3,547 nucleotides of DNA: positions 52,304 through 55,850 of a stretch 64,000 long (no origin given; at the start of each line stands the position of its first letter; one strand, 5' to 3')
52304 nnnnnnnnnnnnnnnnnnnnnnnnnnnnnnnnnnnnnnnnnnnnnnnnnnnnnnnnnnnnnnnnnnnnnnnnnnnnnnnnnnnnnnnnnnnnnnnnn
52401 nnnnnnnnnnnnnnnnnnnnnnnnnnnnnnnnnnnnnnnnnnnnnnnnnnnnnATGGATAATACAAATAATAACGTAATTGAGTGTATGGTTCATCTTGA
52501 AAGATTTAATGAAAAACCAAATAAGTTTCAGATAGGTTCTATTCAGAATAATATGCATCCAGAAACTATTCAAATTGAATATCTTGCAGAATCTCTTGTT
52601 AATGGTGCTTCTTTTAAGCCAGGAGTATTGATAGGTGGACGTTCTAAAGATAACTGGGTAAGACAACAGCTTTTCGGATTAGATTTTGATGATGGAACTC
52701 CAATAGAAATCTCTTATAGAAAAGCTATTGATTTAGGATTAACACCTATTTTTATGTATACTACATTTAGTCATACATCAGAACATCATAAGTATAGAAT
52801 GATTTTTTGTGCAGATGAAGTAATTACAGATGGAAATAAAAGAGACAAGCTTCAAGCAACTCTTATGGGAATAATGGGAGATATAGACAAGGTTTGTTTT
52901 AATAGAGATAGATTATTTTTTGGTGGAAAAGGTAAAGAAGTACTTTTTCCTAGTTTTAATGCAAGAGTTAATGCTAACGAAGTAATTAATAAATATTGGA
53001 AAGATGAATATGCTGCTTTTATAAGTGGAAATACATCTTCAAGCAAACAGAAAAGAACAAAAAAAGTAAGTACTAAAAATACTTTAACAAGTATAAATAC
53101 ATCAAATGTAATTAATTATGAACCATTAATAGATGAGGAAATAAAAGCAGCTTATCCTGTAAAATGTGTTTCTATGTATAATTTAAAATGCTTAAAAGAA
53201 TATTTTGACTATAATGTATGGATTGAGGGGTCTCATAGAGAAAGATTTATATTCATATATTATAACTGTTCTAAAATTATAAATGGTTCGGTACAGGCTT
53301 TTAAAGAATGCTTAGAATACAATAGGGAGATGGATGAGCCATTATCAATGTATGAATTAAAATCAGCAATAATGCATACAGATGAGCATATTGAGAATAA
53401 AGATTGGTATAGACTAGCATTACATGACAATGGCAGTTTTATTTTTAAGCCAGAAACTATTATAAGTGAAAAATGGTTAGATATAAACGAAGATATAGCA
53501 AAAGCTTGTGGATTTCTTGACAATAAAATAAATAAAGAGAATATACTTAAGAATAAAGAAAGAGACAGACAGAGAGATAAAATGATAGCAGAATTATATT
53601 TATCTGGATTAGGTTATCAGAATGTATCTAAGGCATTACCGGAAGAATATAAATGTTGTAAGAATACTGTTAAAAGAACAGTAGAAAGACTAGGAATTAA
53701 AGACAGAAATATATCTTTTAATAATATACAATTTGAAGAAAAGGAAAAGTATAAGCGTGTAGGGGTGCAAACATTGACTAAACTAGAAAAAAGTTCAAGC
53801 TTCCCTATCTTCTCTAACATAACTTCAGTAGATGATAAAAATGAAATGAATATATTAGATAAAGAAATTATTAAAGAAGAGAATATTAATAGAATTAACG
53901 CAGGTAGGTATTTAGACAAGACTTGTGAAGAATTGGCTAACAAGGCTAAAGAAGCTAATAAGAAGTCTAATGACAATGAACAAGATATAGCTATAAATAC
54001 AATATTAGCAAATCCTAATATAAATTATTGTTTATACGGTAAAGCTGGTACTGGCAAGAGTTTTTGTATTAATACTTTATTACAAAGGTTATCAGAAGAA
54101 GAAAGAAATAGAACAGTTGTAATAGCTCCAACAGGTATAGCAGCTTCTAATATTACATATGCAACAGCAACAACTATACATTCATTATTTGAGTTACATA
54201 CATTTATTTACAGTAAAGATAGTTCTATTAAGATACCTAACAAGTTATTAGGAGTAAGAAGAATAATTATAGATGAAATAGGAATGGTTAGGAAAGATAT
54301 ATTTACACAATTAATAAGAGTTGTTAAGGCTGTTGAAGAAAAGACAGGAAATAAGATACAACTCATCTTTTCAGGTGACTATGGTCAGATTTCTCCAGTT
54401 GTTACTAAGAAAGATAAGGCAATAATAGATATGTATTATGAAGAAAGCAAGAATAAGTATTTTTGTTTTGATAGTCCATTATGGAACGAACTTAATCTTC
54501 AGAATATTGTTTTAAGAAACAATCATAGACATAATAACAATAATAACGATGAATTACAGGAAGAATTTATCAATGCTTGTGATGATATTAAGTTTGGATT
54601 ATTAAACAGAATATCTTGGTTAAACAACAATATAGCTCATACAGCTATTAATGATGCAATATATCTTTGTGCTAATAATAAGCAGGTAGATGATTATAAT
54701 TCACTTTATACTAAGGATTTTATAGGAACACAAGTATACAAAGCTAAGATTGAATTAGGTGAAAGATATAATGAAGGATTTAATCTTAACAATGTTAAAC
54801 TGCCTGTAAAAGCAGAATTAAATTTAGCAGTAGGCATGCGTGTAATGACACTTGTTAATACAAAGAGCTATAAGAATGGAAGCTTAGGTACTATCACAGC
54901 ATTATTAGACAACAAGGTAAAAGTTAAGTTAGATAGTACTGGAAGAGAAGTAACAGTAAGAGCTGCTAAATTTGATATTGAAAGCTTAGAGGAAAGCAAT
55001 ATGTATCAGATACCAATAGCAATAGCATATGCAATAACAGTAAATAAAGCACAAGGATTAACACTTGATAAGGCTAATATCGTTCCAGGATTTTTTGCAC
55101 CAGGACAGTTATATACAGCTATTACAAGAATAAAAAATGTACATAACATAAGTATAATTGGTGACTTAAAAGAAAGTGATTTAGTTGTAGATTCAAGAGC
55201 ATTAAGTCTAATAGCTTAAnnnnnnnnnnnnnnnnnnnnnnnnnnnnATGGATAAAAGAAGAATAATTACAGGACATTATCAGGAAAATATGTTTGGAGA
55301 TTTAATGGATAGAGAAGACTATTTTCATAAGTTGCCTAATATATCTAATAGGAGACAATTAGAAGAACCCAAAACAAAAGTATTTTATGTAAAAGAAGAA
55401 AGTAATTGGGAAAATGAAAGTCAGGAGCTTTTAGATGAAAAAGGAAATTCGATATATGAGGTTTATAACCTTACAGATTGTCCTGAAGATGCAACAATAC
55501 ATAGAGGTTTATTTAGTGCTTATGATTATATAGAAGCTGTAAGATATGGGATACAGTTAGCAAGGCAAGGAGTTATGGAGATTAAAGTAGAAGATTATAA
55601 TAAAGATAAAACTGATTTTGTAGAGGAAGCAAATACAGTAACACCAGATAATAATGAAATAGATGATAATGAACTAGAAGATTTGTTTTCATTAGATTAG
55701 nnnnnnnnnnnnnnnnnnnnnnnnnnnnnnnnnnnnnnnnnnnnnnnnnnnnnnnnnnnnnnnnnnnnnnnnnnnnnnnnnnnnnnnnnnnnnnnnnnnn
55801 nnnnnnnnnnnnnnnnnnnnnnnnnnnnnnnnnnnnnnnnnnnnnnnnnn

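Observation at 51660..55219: PrimPol(AEP)-HTH-PIF1 helicase fusion preceded by a 600-bp AT-rich region with a perfect inverted repeat (putative origin)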

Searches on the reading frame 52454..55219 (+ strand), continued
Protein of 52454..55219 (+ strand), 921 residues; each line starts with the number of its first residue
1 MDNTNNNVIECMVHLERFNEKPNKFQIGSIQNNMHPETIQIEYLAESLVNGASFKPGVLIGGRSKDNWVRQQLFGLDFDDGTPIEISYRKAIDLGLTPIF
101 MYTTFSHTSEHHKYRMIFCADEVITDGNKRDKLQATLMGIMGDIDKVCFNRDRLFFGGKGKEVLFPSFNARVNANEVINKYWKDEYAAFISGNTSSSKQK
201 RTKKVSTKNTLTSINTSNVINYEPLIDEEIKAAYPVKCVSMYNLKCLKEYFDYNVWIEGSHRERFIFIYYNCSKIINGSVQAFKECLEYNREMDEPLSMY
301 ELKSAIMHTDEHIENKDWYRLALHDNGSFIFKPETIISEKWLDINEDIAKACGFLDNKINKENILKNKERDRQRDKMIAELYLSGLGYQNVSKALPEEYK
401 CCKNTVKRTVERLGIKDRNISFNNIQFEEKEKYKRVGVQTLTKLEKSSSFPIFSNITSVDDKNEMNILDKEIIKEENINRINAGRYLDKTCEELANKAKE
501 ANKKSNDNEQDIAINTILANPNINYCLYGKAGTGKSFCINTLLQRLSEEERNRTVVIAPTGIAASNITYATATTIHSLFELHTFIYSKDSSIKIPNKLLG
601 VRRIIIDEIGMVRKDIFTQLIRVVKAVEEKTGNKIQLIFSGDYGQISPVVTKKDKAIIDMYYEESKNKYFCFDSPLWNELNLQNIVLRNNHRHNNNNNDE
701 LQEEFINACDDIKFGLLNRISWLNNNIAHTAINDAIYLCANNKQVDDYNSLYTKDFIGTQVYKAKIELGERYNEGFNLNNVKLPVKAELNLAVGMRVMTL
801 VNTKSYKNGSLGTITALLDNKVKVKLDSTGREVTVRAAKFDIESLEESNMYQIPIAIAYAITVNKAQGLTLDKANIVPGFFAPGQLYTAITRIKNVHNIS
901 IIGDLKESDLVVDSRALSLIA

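Call 65: search_dna_similar(query=window:52454-55219:+, collection=plasmids, mode=protein, max_rows=25)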
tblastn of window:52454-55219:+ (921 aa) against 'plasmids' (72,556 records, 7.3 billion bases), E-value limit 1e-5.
Records with a match: 30; places in all: 33; records where one place covers at least 80% of the query: 0.
Best place of each record, by identity: <60% 30.
By first word of the organism name: Acinetobacter 5; Vibrio 4; Lactobacillus 4; Alteromonas 2; Parabacteroides 2; Bacteroides 2; Bacillus 2; Staphylococcus 2; Sulfurimonas 1; Prevotella 1; and 5 more.
By predicted mobility (MOB-suite, as given by PLSDB): non-mobilizable 26; conjugative 2; mobilizable 2.
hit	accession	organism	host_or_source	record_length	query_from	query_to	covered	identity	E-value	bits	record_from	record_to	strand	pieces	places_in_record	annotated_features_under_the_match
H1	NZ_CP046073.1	Sulfurimonas aquatica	cell culture,lake water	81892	510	919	45%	30.7%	1e-23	116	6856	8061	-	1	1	helix-turn-helix domain-containing protein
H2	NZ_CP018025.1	Alteromonas mediterranea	seawater,seawater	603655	510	906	43%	30.4%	3e-27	127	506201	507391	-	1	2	DEAD/DEAH box helicase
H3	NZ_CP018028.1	Alteromonas mediterranea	seawater,seawater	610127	510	906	43%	30.4%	3e-27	127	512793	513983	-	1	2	DEAD/DEAH box helicase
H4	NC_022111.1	Prevotella sp. oral taxon 299 str. F0039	Homo sapiens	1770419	517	914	43%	29.9%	1e-27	129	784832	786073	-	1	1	none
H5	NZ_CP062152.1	Vibrio parahaemolyticus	oyster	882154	524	919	43%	30.1%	2e-31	141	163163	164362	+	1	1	AAA family ATPase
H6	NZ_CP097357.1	Vibrio parahaemolyticus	oyster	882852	524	919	43%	30.1%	2e-31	141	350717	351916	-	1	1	AAA family ATPase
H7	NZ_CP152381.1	Marinobacter sp. SBY-1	mixed culture,aerobic biological filter ...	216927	527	919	43%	30.2%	1e-27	129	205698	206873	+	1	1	AAA family ATPase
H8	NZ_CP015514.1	Vibrio vulnificus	Mactra veneriformis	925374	524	919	43%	29.8%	4e-29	134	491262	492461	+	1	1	AAA family ATPase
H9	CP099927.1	Vibrio parahaemolyticus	Anadara tuberculosa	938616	524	919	43%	29.6%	2e-30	138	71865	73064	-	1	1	none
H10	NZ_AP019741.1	Acinetobacter radioresistens DSM 6976 = NBRC 102413 = CIP ...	-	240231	510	903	43%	29.5%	1e-22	112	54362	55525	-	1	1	PIF1 family DEAD/DEAH box helicase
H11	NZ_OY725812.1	Parabacteroides distasonis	-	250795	511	918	44%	28.1%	5e-24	117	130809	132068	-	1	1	HRDC domain-containing protein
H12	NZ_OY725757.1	Parabacteroides distasonis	-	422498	527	912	42%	29.6%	4e-23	114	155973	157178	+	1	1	tetratricopeptide repeat protein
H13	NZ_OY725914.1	Bacteroides finegoldii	-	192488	517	914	43%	28.7%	6e-24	117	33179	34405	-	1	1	HRDC domain-containing protein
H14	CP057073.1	Escherichia coli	culture,Pooled cattle faecal samples ...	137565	511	919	44%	27.8%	1e-31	142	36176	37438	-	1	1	AAA family ATPase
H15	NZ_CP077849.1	Acinetobacter baumannii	Homo sapiens,Rectal swab_P28_BU14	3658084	510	917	44%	27.7%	3e-19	101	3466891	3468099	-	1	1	none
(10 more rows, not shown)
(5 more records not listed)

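Call 66: search_dna_similar(query=window:52454-55219:+, collection=phages, mode=protein, max_rows=25)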
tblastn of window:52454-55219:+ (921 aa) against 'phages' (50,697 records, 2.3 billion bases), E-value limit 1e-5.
Records with a match: 494; places in all: 496; records where one place covers at least 80% of the query: 0.
Best place of each record, by identity: <60% 494.
By first word of the organism name: Vibrio 125; Escherichia 112; Flavobacterium 65; Klebsiella 30; Aeromonas 29; Campylobacter 16; Cronobacter 15; Salmonella 15; Bacteriophage 11; Pectobacterium 10; and 23 more.
By host as written in the record: - 133; Flavobacterium columnare 58; Escherichia coli 36; Campylobacter jejuni 15; Escherichia coli K-12 12; Escherichia coli K-12 MG1655 12; Klebsiella pneumoniae 12; Cronobacter sakazakii 11; and 105 more.
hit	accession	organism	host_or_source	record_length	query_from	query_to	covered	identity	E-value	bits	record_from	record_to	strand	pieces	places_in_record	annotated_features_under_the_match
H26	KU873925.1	Pseudomonas phage pf16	Pseudomonas putida PpG1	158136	510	915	44%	30.5%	3e-39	164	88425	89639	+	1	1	hypothetical protein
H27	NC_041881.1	Pseudomonas phage pf16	Pseudomonas putida PpG1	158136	510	915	44%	30.5%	3e-39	164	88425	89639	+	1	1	helicase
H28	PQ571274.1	Bacteroides phage BS-TP1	Bacteroides salyersiae BG8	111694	529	917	42%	30.9%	4e-31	139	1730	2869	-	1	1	Dda-like helicase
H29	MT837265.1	Bacteriophage sp.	human fecal samples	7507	527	912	42%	31.1%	2e-27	126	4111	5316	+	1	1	record has no annotation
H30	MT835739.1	Bacteriophage sp.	human fecal samples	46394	510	908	43%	30.0%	1e-32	143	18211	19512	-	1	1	record has no annotation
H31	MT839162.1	Bacteriophage sp.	human fecal samples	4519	511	915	44%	28.9%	3e-26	122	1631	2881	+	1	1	record has no annotation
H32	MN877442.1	Alteromonas phage vB_AmeM_PT11-V22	Alteromonas sp.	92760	510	912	44%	29.0%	9e-22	108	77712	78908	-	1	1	helicase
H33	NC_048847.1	Alteromonas phage vB_AmeM_PT11-V22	Alteromonas sp.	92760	510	912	44%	29.0%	9e-22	108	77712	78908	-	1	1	helicase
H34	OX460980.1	Vequintavirinae sp. EcoIv14a_Aya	wastewater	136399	511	919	44%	28.4%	2e-33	146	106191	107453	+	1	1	record has no annotation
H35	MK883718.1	Escherichia phage vB_EcoM-ECP32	Escherichia coli NCCP 13930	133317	511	919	44%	28.4%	4e-33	145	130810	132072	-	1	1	ATP-dependent RecD-like DNA helicase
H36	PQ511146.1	Escherichia phage NHEP1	Escherichia coli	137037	511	919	44%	28.4%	4e-33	145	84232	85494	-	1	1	helicase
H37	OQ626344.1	Escherichia phage S127 BCL3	Escherichia coli O157:H7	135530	511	919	44%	28.4%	5e-33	145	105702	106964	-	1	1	recD2: ATP-dependent RecD-like DNA helicase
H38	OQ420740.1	Escherichia phage B9-1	Escherichia coli MTCC 901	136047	511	919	44%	28.4%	5e-33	145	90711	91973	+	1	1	ATP-dependent RecD-like DNA helicase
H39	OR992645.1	Escherichia phage EI-SP-GF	Escherichia coli (EIEC)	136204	511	919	44%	28.4%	5e-33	145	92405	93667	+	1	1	record has no annotation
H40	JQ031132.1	Escherichia phage FV3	Escherichia coli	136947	511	919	44%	28.4%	5e-33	145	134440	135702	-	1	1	putative helicase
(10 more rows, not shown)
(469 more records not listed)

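Call 89: find_encoding_contigs(protein=P0023, flank=10000, max_places=2)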
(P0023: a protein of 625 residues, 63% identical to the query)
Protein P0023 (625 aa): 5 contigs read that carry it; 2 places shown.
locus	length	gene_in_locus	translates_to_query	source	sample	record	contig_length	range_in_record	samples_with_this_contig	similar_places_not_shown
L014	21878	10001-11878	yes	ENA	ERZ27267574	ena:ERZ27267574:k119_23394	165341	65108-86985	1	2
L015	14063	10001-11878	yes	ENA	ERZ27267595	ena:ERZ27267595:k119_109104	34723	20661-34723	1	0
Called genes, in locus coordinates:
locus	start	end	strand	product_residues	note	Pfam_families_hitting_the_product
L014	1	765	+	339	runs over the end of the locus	PF21016:RlmN_N, PF04055:Radical_SAM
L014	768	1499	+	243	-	PF13672:PP2C_2, PF00481:PP2C, PF07228:SpoIIE (faint)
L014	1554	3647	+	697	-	PF00069:Pkinase, PF07714:PK_Tyr_Ser-Thr, PF03109:ABC1 (weak), PF03793:PASTA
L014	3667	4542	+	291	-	PF16745:RsgA_N, PF03193:RsgA_GTPase, PF01926:MMR_HSR1 (weak)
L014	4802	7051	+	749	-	-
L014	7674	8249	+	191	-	-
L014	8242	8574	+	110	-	PF00216:Bac_DNA_binding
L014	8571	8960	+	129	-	PF00216:Bac_DNA_binding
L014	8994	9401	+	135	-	-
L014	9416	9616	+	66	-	-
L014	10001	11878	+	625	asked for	-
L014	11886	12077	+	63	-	-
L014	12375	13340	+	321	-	-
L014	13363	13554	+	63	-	-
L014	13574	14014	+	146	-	-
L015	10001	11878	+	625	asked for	-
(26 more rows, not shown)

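Call 103: search_protein_families(library=ncbifam, proteins=[window:52454-55219:+], max_evalue=0.001)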
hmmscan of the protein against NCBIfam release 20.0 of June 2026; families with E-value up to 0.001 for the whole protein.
window:52454-55219:+ (921 aa): 6 families
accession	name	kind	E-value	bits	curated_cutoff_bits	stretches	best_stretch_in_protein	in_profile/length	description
TIGR01448.2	helicase_RecD2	equivalog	1.9e-24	85.8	500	2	469-649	277-450/713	SF1B family DNA helicase RecD2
TIGR02768.1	TraA_Ti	equivalog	3e-18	65.5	590.45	2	785-894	609-708/751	Ti-type conjugative transfer relaxase TraA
TIGR01447.1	recD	equivalog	2.1e-14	53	310.15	1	496-650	138-305/597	exodeoxyribonuclease V subunit alpha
NF010464.0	PRK13889.1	subfamily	8.3e-13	47.1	1015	1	786-877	596-676/992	conjugal transfer relaxase TraA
NF008127.0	PRK10875.1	equivalog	4.1e-05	22.3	671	0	526-579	175-231/619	exodeoxyribonuclease V subunit alpha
TIGR02928.1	TIGR02928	subfamily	0.00038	19.4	181.3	1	523-571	41-89/366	orc1/cdc6 family replication initiation protein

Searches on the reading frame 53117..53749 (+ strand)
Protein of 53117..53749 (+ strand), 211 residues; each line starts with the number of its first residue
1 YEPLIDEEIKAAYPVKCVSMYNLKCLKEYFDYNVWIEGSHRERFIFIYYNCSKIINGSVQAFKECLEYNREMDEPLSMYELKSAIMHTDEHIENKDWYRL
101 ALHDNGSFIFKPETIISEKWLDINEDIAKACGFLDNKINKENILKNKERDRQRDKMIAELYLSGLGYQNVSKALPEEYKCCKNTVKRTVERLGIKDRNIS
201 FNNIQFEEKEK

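Call 52: search_protein_families(library=pfam, proteins=[window:53117-53749:+], max_evalue=10)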
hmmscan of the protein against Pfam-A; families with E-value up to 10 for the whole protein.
seq(211 aa): 1 family
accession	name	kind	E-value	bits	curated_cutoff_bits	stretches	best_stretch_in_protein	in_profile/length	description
PF08583.15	Cmc1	-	0.62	10.6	22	1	48-85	20-56/70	Cytochrome c oxidase biogenesis protein Cmc1 like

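Call 62: predict_structure(alignment_id=A4)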
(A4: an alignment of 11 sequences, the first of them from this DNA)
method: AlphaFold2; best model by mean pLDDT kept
length: 211 residues; sequences in the alignment: 11
mean_pLDDT: 87.0   pTM: 0.72
mean pLDDT of the five models: 87.0, 86.5, 86.1, 85.2, 85.0
residues with pLDDT >= 90: 137; 70-90: 54; 50-70: 8; < 50: 12
segments of 3 or more residues with pLDDT < 50: 92-102
pLDDT, mean of each block of 10 residues (from residue 1): 74 89 97 91 94 92 96 95 83 40 60 91 95 92 90 95 95 94 95 89 82 63
secondary structure, 60 per line:
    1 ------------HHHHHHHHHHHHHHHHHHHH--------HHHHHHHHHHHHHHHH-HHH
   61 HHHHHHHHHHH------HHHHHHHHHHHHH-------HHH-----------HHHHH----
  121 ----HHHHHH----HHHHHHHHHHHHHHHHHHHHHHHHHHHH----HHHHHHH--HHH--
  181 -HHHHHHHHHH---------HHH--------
elements in order: H13-32 H41-56 H58-71 H78-90 H112-116 H125-130 H135-162 H167-173 H182-191

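Call 68: find_related_loci(query=A4, collection=genome_contigs, flank=6000)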
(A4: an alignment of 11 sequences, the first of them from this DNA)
Query A4 (211 aa) in genome_contigs; peptide patterns used: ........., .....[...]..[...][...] (x = any residue, [..] = any of these).
143 stretches matched a pattern; 3 encode a relative of the query (tblastn E <= 1e-3); 3 distinct loci.
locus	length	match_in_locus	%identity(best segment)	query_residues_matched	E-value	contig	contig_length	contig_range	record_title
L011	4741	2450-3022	43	15-211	1e-51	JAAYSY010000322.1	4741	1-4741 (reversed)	MAG: Bacteroidales bacterium isolate AS23ysBPME_55 172909_AS23, whole genome shotgun sequence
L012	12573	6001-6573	44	15-211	6e-51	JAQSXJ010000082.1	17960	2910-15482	MAG: Anaerocolumna sp. isolate L_E1_T20_A_bin.141 scaffold_6662, whole genome shotgun sequence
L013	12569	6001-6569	41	15-209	2e-27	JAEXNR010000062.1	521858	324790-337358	MAG: Bacillota bacterium isolate OH_HBrB_107 k127_858849, whole genome shotgun sequence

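Call 69: find_related_loci(query=A4, collection=viral_contigs, flank=6000)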
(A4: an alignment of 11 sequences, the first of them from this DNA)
Query A4 (211 aa) in viral_contigs; peptide patterns used: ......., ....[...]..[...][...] (x = any residue, [..] = any of these).
254 stretches matched a pattern, but none encodes a relative of the query by tblastn (E <= 1e-3).

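Call 71: search_solved_structures(query=A4, max_evalue=10, show_alignments=2)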
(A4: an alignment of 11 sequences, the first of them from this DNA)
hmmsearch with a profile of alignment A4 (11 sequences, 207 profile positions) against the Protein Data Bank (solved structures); distinct sequences matched with E-value up to 10: 12.
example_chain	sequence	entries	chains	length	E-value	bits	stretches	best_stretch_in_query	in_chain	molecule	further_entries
6jqs_A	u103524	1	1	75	0.00097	22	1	138-198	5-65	DNA-binding response regulator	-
3mzy_A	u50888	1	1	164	0.0021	21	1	136-187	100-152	RNA polymerase sigma-H factor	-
2rnj_A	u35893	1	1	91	0.0043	19.9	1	127-199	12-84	Response regulator protein vraR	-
1fse_A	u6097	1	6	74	0.0047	19.8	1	135-198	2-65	GERE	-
7ve4_A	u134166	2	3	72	0.014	18.2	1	137-199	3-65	DNA-binding response regulator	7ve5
4wsz_A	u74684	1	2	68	0.026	17.3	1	144-198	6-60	Response regulator receiver domain protein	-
4gvp_A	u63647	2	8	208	0.03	17.2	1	132-198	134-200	Response regulator protein vraR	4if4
7ve6_A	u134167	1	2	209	0.03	17.2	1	132-198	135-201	Response regulator protein VraR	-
4wt0_B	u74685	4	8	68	0.05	16.5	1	144-198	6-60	Response regulator receiver domain protein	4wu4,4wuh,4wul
5hev_A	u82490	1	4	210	0.19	14.5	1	136-197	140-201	Response regulator protein VraR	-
5unk_A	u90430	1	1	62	0.32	13.8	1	160-197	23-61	Sleeping Beauty transposase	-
2lvs_A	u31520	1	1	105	0.93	12.3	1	132-186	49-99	Putative uncharacterized protein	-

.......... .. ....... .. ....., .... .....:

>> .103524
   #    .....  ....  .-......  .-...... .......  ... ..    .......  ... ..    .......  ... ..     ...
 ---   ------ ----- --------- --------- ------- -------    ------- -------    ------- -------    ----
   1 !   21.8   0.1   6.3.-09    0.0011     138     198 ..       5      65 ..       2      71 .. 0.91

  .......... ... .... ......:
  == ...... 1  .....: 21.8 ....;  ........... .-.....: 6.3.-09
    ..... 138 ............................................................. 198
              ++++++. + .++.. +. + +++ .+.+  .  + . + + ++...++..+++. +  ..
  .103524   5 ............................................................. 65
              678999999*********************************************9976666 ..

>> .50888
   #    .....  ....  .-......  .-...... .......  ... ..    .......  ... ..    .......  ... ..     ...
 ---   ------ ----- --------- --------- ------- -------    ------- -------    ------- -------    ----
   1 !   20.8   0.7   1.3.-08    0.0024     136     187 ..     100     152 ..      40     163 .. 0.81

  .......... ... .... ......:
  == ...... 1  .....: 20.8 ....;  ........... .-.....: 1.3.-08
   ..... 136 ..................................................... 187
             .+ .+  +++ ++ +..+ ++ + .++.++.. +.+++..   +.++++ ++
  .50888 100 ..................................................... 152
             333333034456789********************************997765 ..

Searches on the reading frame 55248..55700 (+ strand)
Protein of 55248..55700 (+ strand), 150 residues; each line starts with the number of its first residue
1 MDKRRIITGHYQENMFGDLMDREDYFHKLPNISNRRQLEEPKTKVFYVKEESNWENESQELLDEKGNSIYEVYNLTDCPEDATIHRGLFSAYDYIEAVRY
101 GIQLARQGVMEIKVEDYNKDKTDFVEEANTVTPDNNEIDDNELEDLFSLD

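Call 4: search_protein_families(library=pfam, proteins=[window:55248-55700:+], max_evalue=0.1)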
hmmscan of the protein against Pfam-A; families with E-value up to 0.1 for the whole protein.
window:55248-55700:+ (150 aa): 1 family
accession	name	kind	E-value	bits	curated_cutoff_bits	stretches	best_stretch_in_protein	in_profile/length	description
PF12468.15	LRR_TTSS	-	0.019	15.6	21.9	1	27-58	10-43/54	Type III secretion system leucine rich repeat protein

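Call 5: search_protein_families(library=phrogs, proteins=[window:55248-55700:+], max_evalue=0.01)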
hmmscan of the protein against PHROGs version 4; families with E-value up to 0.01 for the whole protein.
window:55248-55700:+ (150 aa): 2 families
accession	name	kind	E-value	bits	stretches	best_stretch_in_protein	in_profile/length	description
phrog_19569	-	unknown function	1.2e-07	32.7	1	51-108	12-68/83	-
phrog_26564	-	unknown function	0.0027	18.6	1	48-97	69-119/145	-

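Call 103: search_protein_families(library=ncbifam, proteins=[window:55248-55700:+], max_evalue=0.001)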
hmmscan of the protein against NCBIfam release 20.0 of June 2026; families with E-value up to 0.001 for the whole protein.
window:55248-55700:+ (150 aa): 0 families
